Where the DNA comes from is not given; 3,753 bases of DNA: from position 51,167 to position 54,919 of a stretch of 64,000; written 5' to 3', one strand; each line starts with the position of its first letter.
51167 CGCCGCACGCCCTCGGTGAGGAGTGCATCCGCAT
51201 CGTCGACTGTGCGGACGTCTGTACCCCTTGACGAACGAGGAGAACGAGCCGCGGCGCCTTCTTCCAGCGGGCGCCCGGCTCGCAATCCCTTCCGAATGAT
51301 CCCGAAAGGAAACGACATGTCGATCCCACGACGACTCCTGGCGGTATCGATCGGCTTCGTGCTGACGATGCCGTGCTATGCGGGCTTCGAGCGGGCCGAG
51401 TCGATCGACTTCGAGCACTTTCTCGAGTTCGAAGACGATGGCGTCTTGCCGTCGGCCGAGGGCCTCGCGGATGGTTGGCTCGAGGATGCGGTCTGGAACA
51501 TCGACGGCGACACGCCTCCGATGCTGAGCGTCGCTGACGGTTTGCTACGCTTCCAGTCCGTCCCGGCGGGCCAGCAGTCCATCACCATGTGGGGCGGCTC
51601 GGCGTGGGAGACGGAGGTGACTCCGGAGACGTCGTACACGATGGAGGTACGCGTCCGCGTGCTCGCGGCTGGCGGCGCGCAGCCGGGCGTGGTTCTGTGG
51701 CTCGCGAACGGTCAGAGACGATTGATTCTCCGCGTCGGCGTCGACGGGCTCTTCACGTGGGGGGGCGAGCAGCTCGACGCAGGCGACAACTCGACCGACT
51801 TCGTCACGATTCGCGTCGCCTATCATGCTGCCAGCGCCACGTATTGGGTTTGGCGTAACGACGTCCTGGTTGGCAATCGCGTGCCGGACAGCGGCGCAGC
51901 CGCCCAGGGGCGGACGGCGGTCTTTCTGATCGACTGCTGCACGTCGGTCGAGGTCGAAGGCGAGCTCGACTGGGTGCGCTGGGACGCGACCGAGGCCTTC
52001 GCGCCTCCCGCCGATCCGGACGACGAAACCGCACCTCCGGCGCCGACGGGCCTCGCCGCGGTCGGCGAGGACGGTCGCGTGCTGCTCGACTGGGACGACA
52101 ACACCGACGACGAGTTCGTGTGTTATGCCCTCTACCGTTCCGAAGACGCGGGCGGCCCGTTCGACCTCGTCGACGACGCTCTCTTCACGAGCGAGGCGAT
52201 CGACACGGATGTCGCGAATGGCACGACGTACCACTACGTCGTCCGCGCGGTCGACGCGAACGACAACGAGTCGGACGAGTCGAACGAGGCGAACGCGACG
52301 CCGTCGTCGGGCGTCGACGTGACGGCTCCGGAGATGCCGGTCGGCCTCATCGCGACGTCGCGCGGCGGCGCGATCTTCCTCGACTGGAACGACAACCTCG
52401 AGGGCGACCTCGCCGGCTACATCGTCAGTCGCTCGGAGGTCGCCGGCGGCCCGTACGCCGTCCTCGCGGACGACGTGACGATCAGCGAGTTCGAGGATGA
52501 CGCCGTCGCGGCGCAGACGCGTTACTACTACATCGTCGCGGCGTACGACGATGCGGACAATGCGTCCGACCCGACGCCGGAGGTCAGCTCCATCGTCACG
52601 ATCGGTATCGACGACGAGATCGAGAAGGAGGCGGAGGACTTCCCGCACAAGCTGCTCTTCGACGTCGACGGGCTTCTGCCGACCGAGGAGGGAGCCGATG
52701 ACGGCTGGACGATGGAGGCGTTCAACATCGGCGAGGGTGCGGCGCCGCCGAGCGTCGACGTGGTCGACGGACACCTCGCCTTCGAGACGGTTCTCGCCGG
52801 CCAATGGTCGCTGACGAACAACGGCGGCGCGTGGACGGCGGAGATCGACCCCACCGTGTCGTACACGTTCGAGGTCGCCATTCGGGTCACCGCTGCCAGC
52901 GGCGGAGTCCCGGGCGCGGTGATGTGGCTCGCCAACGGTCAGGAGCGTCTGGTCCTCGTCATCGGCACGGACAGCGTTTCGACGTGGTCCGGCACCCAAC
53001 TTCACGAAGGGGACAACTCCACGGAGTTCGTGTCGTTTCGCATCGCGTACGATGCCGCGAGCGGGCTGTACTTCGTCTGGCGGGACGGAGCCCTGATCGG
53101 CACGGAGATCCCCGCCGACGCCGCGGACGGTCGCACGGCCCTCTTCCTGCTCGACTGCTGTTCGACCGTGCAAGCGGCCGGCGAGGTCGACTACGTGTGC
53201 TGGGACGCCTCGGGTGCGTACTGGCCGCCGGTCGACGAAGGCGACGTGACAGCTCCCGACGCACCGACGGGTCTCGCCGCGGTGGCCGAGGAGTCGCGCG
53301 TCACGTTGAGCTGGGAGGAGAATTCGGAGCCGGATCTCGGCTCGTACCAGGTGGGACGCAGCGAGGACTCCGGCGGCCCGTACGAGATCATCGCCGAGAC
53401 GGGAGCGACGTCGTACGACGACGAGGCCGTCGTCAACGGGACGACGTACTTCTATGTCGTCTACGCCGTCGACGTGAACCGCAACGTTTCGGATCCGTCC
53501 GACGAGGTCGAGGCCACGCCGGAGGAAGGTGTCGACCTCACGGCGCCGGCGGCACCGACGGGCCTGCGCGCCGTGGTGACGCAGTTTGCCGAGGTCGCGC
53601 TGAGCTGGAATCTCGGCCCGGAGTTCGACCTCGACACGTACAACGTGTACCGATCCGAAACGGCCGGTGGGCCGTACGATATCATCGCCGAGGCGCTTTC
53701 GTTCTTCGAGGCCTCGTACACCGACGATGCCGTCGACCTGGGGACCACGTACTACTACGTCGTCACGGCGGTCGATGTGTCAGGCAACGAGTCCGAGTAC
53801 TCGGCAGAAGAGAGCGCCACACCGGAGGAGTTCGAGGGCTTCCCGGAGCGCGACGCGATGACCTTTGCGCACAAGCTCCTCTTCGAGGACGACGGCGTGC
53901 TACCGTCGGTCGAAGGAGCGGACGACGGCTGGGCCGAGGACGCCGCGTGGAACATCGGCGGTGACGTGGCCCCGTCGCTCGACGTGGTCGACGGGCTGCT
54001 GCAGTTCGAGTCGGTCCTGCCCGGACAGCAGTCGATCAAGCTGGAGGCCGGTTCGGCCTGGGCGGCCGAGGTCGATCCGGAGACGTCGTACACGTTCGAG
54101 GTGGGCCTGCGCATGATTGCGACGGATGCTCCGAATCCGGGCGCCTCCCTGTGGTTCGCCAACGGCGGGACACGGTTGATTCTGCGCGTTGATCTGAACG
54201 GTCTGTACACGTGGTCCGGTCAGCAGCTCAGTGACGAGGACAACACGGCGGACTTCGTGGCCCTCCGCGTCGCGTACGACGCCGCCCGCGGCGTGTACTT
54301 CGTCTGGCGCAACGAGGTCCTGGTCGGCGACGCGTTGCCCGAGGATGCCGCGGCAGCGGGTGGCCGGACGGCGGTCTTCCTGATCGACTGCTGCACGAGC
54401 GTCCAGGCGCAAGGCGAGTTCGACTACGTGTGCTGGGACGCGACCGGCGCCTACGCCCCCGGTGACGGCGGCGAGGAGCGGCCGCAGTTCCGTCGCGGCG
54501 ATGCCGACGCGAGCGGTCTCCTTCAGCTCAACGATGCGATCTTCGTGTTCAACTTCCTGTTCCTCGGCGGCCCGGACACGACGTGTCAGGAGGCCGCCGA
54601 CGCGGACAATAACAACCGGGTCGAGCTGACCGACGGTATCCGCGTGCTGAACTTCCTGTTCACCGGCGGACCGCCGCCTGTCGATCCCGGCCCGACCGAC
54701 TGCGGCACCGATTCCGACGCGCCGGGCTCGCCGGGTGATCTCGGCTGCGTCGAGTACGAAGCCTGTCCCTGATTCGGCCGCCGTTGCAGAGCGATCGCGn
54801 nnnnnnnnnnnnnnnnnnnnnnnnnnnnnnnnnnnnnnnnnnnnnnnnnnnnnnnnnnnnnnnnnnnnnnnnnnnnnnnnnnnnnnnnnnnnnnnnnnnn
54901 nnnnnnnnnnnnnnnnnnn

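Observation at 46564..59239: Nine copies of an uncharacterised ~200-aa module build three consecutive giant secreted proteins between a NanR-like regulator and nanA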

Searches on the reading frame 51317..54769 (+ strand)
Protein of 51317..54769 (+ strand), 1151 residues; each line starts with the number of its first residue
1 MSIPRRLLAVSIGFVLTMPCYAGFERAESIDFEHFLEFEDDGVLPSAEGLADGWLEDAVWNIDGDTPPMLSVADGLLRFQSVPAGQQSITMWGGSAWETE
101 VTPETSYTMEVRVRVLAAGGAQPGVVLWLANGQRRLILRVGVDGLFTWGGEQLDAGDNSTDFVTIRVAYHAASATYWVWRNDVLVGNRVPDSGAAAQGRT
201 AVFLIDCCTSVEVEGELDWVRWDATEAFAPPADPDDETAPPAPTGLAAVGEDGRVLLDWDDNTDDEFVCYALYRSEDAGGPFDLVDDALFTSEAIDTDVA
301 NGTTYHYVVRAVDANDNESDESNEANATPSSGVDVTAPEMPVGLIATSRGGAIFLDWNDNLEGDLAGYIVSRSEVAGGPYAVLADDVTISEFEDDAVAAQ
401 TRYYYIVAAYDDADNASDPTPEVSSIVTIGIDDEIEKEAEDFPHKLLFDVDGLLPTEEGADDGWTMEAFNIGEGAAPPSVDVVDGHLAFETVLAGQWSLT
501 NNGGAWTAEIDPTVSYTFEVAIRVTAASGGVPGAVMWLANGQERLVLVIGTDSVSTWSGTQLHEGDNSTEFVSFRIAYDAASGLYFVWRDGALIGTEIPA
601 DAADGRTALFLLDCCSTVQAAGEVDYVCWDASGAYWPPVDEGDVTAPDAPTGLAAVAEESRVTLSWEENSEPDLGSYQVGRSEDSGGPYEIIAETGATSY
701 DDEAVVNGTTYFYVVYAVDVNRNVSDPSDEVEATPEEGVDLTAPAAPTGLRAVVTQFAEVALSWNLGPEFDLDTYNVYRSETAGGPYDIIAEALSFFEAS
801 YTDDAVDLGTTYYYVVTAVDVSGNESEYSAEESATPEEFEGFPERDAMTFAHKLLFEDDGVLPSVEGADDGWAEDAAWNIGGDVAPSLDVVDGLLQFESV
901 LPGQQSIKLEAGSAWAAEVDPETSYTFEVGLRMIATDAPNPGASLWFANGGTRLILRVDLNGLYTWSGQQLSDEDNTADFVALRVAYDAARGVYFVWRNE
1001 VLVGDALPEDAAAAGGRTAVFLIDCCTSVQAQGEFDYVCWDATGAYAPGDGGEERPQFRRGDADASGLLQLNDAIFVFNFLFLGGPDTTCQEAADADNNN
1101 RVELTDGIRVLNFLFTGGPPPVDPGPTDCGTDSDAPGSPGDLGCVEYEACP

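Call 6: search_protein_families(library=pfam, proteins=[window:51317-54769:+], max_evalue=1)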
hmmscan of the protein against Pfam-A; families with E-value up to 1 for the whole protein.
window:51317-54769:+ (1151 aa): 3 families
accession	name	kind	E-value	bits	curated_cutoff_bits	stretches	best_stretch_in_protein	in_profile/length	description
PF09394.16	Inhibitor_I42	-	0.0057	17.3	27.2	0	896-929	58-91/91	Chagasin family peptidase inhibitor I42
PF09661.15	DUF2398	-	0.098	12.2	26.9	0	830-877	105-151/363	Protein of unknown function (DUF2398)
PF25788.1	Ig_Rha78A_N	-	0.16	12.7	27.4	0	299-325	71-97/105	Rha78A-like, N-terminal immunoglobulin domain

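Call 9: search_protein_families(library=ncbifam, proteins=[window:51317-54769:+], max_evalue=1)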
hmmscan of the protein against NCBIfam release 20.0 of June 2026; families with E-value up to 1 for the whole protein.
window:51317-54769:+ (1151 aa): 2 families
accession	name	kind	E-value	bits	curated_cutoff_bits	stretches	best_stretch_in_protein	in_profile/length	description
NF041611.1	exoglucan_CbhB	equivalog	2.2e-36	125.3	1950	2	641-838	700-888/997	exoglucanase CbhB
NF045522.1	MXAN_2561_fam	equivalog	3e-19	69.6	150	3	236-330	165-259/304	MXAN_2561 family MXYO-CTERM-anchored protein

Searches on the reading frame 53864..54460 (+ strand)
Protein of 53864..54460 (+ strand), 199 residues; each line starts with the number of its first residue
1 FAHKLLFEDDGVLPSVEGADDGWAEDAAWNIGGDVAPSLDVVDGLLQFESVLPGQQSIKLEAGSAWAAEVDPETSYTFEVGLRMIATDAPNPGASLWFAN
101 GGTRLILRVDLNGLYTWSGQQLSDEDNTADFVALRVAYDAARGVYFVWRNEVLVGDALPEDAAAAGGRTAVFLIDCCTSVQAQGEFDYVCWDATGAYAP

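Call 6: search_protein_families(library=pfam, proteins=[window:53864-54460:+], max_evalue=1)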
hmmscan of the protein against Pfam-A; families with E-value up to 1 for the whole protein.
window:53864-54460:+ (199 aa): 0 families

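Call 9: search_protein_families(library=ncbifam, proteins=[window:53864-54460:+], max_evalue=1)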
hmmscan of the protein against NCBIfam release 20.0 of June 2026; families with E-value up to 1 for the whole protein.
window:53864-54460:+ (199 aa): 0 families

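Call 25: search_solved_structures(query=A2, max_evalue=10, show_alignments=3)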
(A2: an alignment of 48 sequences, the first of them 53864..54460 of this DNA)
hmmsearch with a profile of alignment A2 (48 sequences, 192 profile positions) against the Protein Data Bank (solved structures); distinct sequences matched with E-value up to 10: 6.
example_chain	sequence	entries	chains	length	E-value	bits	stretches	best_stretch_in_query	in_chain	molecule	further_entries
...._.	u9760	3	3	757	9.5e-08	35.3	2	4-188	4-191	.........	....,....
1w0o_A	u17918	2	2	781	1e-07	35.2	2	4-188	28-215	SIALIDASE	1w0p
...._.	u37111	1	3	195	4e-07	33.2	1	4-188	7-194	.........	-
9u5u_N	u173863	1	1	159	0.34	13.9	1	34-91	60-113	Polycomb group protein ASXL1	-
2zuy_A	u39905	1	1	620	0.53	13.3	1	116-156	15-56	YesX protein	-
8h1t_N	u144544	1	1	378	1.2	12.1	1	34-91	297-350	Polycomb group protein ASXL1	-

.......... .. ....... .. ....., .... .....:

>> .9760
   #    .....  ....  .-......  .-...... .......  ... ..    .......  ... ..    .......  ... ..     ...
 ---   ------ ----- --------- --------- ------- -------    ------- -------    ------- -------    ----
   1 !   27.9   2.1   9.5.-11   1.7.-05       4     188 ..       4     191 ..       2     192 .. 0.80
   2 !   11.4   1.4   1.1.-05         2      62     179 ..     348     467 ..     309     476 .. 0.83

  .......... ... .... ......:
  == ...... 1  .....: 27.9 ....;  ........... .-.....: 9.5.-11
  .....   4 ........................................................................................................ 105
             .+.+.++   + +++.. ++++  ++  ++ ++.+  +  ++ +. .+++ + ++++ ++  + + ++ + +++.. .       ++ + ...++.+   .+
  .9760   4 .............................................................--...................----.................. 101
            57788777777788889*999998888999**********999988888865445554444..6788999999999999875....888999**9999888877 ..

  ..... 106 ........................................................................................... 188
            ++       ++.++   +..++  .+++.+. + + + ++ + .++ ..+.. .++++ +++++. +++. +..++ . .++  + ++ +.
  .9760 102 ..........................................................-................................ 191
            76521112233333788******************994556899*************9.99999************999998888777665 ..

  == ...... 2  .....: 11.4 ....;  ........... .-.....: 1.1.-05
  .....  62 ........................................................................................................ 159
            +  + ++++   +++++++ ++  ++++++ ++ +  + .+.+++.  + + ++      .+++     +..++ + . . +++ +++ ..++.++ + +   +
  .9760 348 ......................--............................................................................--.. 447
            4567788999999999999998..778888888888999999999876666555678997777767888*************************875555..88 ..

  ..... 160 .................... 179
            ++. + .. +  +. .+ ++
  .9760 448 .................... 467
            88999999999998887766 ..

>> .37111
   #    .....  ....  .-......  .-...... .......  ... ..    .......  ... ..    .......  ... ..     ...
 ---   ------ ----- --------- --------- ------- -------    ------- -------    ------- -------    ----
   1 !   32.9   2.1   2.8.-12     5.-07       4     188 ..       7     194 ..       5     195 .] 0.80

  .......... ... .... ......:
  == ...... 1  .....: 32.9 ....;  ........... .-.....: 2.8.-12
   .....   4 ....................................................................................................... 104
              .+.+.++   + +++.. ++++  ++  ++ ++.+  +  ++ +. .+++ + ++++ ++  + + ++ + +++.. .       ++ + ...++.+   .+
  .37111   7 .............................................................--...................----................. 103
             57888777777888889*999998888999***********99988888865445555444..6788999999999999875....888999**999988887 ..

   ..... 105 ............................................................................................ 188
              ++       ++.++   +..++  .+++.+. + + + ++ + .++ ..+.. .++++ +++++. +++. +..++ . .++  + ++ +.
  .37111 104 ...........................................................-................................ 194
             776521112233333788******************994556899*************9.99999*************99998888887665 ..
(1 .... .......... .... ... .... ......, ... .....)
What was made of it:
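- E=9.5e-8 to 4e-7, over the whole domain (call 25). No sequence-profile hit to any enzyme family was found (calls 6, 9, 25).
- Tried and rejected: Only the broader family profile reached VcCBM40 (call 25).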

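Call 26: find_homologous_proteins(query=A2, max_evalue=0.001)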
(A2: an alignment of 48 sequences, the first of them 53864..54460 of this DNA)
Query A2 (48 sequences) (199 aa, profile of the alignment): 7 proteins with E <= 0.001 among 7333 candidates.
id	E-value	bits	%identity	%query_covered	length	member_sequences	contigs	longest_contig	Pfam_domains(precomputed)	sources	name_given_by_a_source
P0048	1.9e-46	176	33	68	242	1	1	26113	-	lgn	-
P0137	1.2e-37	148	23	80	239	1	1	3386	-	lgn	-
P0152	2.1e-35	140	25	80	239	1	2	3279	-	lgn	-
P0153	3.9e-35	139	26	80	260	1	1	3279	-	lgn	-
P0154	2.6e-34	137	24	80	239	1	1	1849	-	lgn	-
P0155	6.3e-31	126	21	90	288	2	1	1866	-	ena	-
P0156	4.3e-18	84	30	55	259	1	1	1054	-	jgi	jgi:hypothetical protein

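Call 32: predict_structure(alignment_id=A3)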
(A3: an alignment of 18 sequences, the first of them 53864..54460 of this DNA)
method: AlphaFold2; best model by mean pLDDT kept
length: 199 residues; sequences in the alignment: 18
mean_pLDDT: 92.1   pTM: 0.90
mean pLDDT of the five models: 92.1, 91.7, 89.7, 89.3, 89.2
residues with pLDDT >= 90: 153; 70-90: 35; 50-70: 11; < 50: 0
segments of 3 or more residues with pLDDT < 50: none
pLDDT, mean of each block of 10 residues (from residue 1): 96 96 89 79 96 88 97 98 85 89 93 93 96 98 97 96 80 85 95 97
secondary structure, 60 per line:
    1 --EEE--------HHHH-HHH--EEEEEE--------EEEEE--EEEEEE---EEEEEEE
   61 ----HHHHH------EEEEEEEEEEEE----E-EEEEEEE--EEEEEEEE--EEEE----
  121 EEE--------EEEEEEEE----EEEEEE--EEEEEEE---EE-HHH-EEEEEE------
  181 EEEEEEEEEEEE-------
elements in order: E3-5 H14-17 E24-29 E38-42 E45-50 E54-60 H65-69 E76-87 E94-100 E103-110 E113-116 E121-123 E132-139 E144-149 E152-158 E169-174 E181-192
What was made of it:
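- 53864..54460 (+): Module copy 8, subtype A. This is the copy that was modelled. R104 is at nt 54173-54175 and C176-C177 at nt 54389-54394. AF2 pLDDT 92.1, pTM 0.90 (call 32).
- The AF2 model of copy 8 has pLDDT 92.1 (call 32).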

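Call 37: fold_search(model_id=the predicted structure, library=pdb)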
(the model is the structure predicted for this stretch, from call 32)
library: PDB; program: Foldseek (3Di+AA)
matches with E <= 10: 1633; with E <= 0.001: 293
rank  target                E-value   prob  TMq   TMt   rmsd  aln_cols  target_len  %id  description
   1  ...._B                1.5e-08  1.00  0.67  0.69   3.8       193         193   11  ENHANCING THE RECEPTOR AFFINITY OF THE SIALIC ACID-BINDING DOMAIN OF VIBRIO CHOLERAE SIALIDASE THROUGH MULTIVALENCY (released 2008-12-30)
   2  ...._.                1.7e-07  1.00  0.70  0.71   3.3       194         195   11  ENHANCING THE RECEPTOR AFFINITY OF THE SIALIC ACID-BINDING DOMAIN OF VIBRIO CHOLERAE SIALIDASE THROUGH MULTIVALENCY (released 2008-12-30)
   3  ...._C                1.9e-07  1.00  0.67  0.68   4.1       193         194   10  ENHANCING THE RECEPTOR AFFINITY OF THE SIALIC ACID-BINDING DOMAIN OF VIBRIO CHOLERAE SIALIDASE THROUGH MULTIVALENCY (released 2008-12-30)
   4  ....                  2.4e-07  1.00  0.64  0.19   4.0       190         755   10  Vibrio cholerae neuraminidase complexed with zanamivir (released 2017-11-29)
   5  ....                  9.1e-07  1.00  0.65  0.19   3.8       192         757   10  VIBRIO CHOLERAE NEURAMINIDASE (released 1997-06-05)
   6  3v0a_B                1.4e-06  1.00  0.55  0.12   5.0       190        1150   10  2.7 angstrom crystal structure of BoNT/Ai in complex with NTNHA (released 2012-03-14)
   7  9qc8_B                2.4e-06  1.00  0.50  0.11   5.8       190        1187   12  BoNT-NTNH-HA70 complex from Clostridium botulinum Serotype B1 (released 2025-09-10)
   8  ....                  2.5e-06  1.00  0.68  0.20   3.9       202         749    8  Vibrio cholerae neuraminidase complexed with oseltamivir carboxylate (released 2017-11-29)
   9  9ea9_B                2.8e-06  1.00  0.53  0.11   5.4       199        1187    9  Crystal structure of BoNT/A-NTNH-HA70 -VHH_F12-VHH_H7-Fab_NTNH complex (released 2025-09-17)
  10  1w0o                  3.2e-06  1.00  0.65  0.20   4.1       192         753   10  Vibrio cholerae sialidase (released 2004-07-08)
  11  9arl_B                3.4e-06  1.00  0.52  0.11   5.4       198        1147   11  CryoEM structure of BoNT-NTNH-OrfX2 complex from Clostridium botulinum strain A1-ST7B, major class (released 2025-01-22)
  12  3rsj_A                3.4e-06  1.00  0.52  0.29   8.2       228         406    8  Structure of HCRF in complex with Ganglioside GD1a (released 2011-08-17)
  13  9fyq_C                3.8e-06  1.00  0.51  0.27   6.6       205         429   12  Cryo-EM structure of native SV2A in complex with TeNT-Hc, gangliosides and Pro-Macrobody 5 (released 2025-05-21)
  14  5ho0                  4.5e-06  1.00  0.52  0.17   7.0       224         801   15  Crystal structure of AbnA (closed conformation), a GH43 extracellular arabinanase from Geobacillus stearothermophilus (released 2017-02-01)
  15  9qco_A                4.7e-06  1.00  0.55  0.13   5.1       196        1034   11  NTNH-HA70 complex from Clostridium botulinum Serotype B1 (released 2025-09-10)
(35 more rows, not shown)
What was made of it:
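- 53864..54460 (+): Foldseek top hit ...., TM 0.67-0.71 (call 37).
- Its five best Foldseek PDB hits are the VcCBM40 or V. cholerae sialidase entries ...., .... and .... (call 37). Precedent: PDB entry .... is titled for enhancing the receptor affinity of VcCBM40 through multivalency (call 37). PL7 alginate lyases and a GH16 glucanase appear among the Foldseek hits at TM about 0.5 (call 37).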
